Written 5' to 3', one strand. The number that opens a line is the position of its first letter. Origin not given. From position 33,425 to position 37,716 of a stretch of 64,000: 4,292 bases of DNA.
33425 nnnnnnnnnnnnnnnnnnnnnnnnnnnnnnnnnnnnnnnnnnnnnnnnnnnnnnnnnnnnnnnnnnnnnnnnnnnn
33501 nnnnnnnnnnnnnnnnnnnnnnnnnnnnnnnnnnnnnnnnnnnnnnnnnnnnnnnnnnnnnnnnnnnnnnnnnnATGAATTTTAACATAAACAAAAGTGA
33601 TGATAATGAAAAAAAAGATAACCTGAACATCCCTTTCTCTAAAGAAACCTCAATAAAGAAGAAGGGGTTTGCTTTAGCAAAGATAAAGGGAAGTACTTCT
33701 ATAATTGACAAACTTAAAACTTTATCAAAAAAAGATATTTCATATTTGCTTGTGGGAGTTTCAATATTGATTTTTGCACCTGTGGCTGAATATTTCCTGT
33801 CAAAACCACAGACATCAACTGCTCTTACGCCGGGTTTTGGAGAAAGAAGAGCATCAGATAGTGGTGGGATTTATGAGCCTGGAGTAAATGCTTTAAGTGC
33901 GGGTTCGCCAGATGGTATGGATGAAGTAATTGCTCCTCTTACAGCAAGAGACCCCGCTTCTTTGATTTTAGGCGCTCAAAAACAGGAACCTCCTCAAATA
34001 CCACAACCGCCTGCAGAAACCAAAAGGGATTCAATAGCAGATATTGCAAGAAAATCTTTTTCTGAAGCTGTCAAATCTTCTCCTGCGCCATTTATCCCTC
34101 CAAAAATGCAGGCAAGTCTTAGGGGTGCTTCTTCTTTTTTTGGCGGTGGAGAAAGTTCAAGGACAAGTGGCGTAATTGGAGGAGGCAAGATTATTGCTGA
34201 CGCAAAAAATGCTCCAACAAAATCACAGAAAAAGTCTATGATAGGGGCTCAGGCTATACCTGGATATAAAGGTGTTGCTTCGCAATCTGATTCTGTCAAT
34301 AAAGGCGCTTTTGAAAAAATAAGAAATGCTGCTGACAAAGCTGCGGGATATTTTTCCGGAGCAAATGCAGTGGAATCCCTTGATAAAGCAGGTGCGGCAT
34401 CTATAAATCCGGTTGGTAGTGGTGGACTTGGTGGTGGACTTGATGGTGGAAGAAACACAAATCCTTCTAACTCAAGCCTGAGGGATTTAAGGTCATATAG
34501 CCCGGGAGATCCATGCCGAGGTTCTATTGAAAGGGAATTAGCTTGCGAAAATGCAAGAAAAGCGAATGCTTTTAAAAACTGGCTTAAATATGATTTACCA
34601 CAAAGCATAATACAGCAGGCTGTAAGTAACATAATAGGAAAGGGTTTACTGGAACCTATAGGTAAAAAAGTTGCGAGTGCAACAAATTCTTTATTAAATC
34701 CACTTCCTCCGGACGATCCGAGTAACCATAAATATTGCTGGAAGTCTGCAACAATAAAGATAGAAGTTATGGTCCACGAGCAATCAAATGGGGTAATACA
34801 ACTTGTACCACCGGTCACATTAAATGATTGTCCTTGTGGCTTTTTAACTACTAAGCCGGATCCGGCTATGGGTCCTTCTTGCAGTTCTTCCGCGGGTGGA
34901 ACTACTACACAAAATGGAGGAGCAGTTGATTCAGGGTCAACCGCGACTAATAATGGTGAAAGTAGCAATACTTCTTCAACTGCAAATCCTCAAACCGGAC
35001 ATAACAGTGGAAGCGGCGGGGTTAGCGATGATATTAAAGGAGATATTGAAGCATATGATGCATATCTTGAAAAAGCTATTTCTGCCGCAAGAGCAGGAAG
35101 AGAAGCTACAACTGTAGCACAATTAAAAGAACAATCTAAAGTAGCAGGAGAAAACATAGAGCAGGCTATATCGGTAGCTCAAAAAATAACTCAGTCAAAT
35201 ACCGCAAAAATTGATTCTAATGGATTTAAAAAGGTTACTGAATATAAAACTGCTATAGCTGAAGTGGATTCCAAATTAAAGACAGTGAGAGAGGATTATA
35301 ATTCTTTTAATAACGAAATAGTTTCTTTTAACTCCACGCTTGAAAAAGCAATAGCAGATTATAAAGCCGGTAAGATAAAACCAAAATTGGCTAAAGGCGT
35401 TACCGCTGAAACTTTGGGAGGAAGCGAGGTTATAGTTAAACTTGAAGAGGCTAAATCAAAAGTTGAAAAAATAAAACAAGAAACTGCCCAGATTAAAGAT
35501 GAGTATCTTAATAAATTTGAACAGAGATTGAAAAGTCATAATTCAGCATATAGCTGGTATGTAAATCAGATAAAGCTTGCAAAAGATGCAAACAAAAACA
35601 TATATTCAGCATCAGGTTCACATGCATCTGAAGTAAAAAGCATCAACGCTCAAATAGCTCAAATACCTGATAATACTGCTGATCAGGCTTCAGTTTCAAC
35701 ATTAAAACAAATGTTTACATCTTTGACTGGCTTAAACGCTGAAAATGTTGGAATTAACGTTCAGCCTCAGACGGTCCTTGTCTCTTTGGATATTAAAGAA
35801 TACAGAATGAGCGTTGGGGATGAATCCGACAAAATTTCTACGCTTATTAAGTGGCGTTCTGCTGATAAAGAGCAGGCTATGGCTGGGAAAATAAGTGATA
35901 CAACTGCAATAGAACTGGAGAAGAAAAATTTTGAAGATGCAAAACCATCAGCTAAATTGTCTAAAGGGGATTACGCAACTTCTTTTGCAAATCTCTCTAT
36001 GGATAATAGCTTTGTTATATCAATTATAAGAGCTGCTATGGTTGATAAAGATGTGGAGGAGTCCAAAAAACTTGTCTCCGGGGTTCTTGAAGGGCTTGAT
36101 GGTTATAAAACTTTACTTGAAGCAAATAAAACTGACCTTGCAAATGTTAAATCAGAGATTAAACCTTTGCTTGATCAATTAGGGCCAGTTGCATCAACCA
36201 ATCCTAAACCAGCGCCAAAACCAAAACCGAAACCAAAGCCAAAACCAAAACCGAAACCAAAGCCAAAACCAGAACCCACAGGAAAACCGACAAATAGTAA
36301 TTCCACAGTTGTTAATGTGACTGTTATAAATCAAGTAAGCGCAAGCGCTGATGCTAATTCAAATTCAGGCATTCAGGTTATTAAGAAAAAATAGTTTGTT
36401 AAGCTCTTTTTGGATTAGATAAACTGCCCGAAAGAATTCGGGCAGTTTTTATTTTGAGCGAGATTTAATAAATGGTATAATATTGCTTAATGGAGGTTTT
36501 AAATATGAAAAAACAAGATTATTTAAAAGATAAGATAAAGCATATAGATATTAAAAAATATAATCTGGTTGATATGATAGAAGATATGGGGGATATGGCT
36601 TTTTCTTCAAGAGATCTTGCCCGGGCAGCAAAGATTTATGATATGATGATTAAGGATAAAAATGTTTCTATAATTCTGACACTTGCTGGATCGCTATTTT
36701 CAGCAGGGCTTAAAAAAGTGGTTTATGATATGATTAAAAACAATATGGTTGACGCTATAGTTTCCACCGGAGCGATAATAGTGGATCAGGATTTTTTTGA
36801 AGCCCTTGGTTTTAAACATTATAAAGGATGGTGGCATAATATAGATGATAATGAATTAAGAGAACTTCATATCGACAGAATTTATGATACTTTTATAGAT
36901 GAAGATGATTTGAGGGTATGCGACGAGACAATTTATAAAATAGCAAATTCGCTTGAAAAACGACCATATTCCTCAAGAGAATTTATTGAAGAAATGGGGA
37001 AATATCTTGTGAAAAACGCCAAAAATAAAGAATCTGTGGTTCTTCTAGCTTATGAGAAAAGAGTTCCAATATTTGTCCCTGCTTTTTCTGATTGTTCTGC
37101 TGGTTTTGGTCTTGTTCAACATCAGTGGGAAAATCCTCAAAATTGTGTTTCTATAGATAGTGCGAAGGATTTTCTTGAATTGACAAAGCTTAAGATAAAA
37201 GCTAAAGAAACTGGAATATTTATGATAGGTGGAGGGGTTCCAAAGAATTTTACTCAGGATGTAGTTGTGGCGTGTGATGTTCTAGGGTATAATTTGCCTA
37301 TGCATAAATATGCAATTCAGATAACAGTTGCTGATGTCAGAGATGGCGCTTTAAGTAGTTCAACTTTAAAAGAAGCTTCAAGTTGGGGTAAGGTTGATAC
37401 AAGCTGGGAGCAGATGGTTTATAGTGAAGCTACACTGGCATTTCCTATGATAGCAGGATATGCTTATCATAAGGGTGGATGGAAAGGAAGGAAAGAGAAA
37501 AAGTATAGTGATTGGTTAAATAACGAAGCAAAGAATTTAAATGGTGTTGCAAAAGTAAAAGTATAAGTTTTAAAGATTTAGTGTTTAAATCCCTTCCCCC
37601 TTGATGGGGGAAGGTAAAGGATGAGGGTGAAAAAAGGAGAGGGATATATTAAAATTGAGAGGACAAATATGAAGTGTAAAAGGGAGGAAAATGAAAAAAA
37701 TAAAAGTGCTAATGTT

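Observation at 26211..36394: Six-gene cluster of diverged paralogues encoding membrane-anchored low-complexity proteins of no recognisable family (candidate novel envelope/surface system)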

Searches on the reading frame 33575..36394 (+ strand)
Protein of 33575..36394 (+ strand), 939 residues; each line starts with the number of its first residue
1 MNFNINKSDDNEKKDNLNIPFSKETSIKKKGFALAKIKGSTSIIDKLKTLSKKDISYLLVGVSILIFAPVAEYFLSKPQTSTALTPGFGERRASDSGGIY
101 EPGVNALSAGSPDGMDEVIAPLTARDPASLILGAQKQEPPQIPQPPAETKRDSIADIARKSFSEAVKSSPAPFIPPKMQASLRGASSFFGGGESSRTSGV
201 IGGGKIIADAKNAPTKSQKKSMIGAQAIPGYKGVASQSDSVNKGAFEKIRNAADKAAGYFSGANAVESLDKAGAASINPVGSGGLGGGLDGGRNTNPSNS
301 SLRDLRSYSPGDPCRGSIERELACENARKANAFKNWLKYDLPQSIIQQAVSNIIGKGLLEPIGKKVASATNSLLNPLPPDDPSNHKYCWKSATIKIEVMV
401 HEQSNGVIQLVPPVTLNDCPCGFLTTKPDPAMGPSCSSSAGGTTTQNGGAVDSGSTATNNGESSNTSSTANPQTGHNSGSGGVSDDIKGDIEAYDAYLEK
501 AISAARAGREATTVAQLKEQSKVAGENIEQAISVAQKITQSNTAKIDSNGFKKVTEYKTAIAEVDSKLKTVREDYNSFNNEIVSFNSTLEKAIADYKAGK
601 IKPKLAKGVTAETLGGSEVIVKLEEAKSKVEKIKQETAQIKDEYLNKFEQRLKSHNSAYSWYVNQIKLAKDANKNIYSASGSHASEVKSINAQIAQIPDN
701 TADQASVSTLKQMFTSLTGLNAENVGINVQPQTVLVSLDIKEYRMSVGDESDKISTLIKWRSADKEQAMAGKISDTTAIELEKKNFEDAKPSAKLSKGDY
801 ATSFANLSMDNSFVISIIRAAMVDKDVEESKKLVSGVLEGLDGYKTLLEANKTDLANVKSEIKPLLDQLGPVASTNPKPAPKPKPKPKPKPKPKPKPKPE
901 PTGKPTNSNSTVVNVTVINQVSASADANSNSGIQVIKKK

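Call 3: search_protein_families(library=pfam, proteins=[window:33575-36394:+], max_evalue=1)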
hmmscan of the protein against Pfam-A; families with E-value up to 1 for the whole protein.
window:33575-36394:+ (939 aa): 4 families
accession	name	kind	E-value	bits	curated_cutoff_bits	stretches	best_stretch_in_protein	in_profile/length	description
PF05887.16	Trypan_PARP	-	0.00018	22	100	1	870-917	76-121/134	Procyclic acidic repetitive protein (PARP)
PF10473.14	CENP-F_leu_zip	-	0.13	12.8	34.5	0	618-655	42-78/140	Leucine-rich repeats of kinetochore protein Cenp-F/LEK1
PF11348.13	DUF3150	-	0.3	10.8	24.9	0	622-676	82-136/257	Protein of unknown function (DUF3150)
PF24615.2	Spectrin_Anc-1_2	-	0.57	10.9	28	1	509-575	31-97/105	Nuclear anchorage protein 1, spectrin repeat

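Call 4: search_protein_families(library=ncbifam, proteins=[window:33575-36394:+], max_evalue=1)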
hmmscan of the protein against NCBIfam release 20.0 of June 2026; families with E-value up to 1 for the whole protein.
window:33575-36394:+ (939 aa): 3 families
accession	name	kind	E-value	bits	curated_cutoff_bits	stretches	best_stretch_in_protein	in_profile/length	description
NF037973.1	metallo_SslE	exception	0.00045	17.7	3000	1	870-909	53-92/1519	lipoprotein metalloprotease SslE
NF008084.0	PRK10819.1-5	equivalog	0.00099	19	315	1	871-907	73-112/249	TonB system transport protein TonB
NF045780.1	TrlF_fam_ATP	equivalog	0.057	12.1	350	1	490-798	517-829/944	TrlF family AAA-like ATPase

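Call 25: find_homologous_proteins(query=window:33575-36394:+, max_evalue=0.001)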
Query window:33575-36394:+ (939 aa): 43 proteins with E <= 0.001 among 8000 candidates.
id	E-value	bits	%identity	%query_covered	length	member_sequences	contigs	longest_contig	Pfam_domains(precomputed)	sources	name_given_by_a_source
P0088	0.0e+0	1248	64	93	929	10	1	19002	-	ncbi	ncbi:MAG: PspA/IM30 family protein [Elusimicrobiales bacterium]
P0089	0.0e+0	1164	63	94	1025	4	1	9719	-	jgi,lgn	-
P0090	0.0e+0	1058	63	81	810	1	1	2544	-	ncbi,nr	ncbi:MAG TPA: hypothetical protein PLN68_09140, partial [Elusimicrobiales bacterium]|nr:hypothetical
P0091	0.0e+0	1057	55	99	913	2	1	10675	-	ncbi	-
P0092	0.0e+0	1018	56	93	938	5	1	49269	-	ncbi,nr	ncbi:MAG: hypothetical protein GX445_03735 [Elusimicrobia bacterium]|nr:hypothetical protein [Elusim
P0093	1.7e-246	839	54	80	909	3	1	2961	-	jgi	jgi:hypothetical protein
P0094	6.7e-246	837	49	94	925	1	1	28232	-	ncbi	-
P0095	1.3e-200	687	46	94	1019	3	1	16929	-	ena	-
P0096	1.2e-162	561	40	93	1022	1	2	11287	-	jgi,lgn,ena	jgi:hypothetical protein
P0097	2.8e-161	557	40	92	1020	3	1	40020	-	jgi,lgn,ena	-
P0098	5.6e-161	556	41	93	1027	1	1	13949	-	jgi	-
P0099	1.7e-156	541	39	92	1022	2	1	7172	-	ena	-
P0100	1.4e-116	409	53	40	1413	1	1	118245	-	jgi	-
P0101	1.7e-115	405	52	40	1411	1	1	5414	-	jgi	-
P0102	4.2e-109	384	35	93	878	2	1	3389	-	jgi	-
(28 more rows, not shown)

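Call 47: search_solved_structures(query=A2, max_evalue=1)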
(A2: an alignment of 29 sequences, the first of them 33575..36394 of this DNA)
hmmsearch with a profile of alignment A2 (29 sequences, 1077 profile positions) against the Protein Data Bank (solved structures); distinct sequences matched with E-value up to 1: 162 (the best 60 are shown).
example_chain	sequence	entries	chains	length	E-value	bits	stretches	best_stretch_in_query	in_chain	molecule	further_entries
3tkl_B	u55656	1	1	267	0.00071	21.5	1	459-696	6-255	LidA protein, substrate of the Dot/Icm system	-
3g6b_A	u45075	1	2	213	0.0018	20.2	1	511-690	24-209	Methyl-accepting chemotaxis protein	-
9f5w_A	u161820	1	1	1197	0.002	20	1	377-838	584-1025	Structural maintenance of chromosomes protein 2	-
6tik_C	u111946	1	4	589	0.0029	19.5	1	432-700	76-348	Capsid protein,Putative adhesin/invasin,Capsid protein,Factor H-binding protein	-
3g67_A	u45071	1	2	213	0.0031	19.4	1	511-690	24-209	Methyl-accepting chemotaxis protein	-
9y5h_B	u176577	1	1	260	0.0048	18.7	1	458-693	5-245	sc-t-SNARE-diff-#3.3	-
7zr2_A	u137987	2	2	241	0.006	18.4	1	455-657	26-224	Spike protein S2',Chimeric protein mimic of SARS-CoV-2 Spike HR1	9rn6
2zdi_A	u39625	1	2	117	0.0077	18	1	466-570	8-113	Prefoldin subunit beta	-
8rt0_A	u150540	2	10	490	0.0087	17.9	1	534-780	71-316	Outer capsid protein VP5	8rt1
2zqm_A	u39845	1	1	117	0.01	17.7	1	466-575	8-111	Prefoldin beta subunit 1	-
4uos_A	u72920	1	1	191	0.013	17.4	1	460-622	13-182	DESIGNED HELICAL BUNDLE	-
4rsi_B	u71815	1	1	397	0.015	17.1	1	884-980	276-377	Structural maintenance of chromosomes protein 4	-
8tve_A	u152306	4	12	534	0.017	16.9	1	466-579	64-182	Langya henipavirus fusion protein in postfusion state | Langya henipavirus fusion protein in prefusion state | Langya henipavirus postfusion F protein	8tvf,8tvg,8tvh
8rz0_A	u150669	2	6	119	0.018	16.9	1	462-559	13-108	RH5-34EM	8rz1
2ch7_A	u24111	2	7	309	0.031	16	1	480-634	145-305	METHYL-ACCEPTING CHEMOTAXIS PROTEIN | Methyl-accepting chemotaxis protein 2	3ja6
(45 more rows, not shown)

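Call 63: search_protein_families(library=padloc, proteins=[window:33575-36394:+], max_evalue=0.1)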
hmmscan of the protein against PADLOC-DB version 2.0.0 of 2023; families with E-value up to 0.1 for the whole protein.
window:33575-36394:+ (939 aa): 1 family
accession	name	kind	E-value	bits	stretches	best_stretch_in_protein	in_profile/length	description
PDLC03865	LmuB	-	0.00033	17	1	518-797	546-813/1007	-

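Call 64: search_protein_families(library=phrogs, proteins=[window:33575-36394:+], max_evalue=0.1)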
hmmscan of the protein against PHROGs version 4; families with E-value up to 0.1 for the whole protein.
window:33575-36394:+ (939 aa): 0 families

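Call 72: search_protein_families(library=pfam, alignment_id=A2, max_evalue=0.001)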
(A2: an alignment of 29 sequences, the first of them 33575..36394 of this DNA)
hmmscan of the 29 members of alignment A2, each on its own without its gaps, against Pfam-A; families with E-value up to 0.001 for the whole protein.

A. member 1, window:33575-36394:+ (939 aa): 1 family
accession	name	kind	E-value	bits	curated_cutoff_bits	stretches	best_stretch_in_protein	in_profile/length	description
PF05887.16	Trypan_PARP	-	0.00018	22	100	1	870-917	76-121/134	Procyclic acidic repetitive protein (PARP)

B. families by the number of members that match (of 29 scanned): 3 families
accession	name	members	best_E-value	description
PF05887.16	Trypan_PARP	1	0.00018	Procyclic acidic repetitive protein (PARP)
PF02888.21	CaMBD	1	0.00034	Calmodulin binding domain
PF10146.14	zf-C4H2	1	0.00051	Zinc finger-containing protein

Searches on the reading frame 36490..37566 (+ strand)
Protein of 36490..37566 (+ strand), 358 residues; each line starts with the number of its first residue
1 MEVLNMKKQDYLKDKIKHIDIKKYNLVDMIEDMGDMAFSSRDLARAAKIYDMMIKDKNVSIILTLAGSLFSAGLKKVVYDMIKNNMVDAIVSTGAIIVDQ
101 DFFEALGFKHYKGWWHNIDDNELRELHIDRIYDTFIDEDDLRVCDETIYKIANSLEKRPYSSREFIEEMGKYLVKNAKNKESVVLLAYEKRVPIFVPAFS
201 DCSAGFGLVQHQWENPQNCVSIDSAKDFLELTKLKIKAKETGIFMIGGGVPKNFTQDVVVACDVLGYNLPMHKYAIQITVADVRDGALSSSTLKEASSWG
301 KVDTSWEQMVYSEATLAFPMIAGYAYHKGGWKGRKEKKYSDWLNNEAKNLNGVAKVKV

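Call 41: search_protein_families(library=pfam, proteins=[window:36490-37566:+], max_evalue=0.01)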
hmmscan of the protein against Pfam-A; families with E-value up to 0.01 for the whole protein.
window:36490-37566:+ (358 aa): 1 family
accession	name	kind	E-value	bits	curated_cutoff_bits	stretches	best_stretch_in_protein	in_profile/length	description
PF01916.23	DS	-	4.7e-95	318.6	27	1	28-323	1-286/288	Deoxyhypusine synthase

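Call 85: search_protein_families(library=ncbifam, proteins=[window:36490-37566:+], max_evalue=0.001)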
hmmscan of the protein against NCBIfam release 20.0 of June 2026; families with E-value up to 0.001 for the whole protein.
window:36490-37566:+ (358 aa): 8 families
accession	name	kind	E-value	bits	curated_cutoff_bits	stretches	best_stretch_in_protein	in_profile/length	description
NF002699.1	PRK02492.1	equivalog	2e-178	592.4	500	1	9-343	1-337/338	1,9-bis(guanidino)-5-aza-nonane synthase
NF002006.0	PRK00805.1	equivalog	3.4e-91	305.6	434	1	7-343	2-334/338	deoxyhypusine synthase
TIGR00321.1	dhys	equivalog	9.6e-69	232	304.25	1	19-324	5-298/301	deoxyhypusine synthase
NF002630.0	PRK02301.1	equivalog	1.3e-67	228.3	364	1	8-323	6-309/318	deoxyhypusine synthase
NF001980.1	PRK00770.1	equivalog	5.1e-58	196.8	450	1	18-343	3-336/350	homospermidine biosynthesis protein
NF002294.1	PRK01221.1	equivalog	5.9e-48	163.8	350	1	23-322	9-297/300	deoxyhypusine synthase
NF003052.1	PRK03971.1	equivalog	1.9e-42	145.8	380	1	20-322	24-329/334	deoxyhypusine synthase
NF052581.1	GSU2086_dom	subfamily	0.00056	19.6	250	0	26-98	32-102/301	GSU2086 family protein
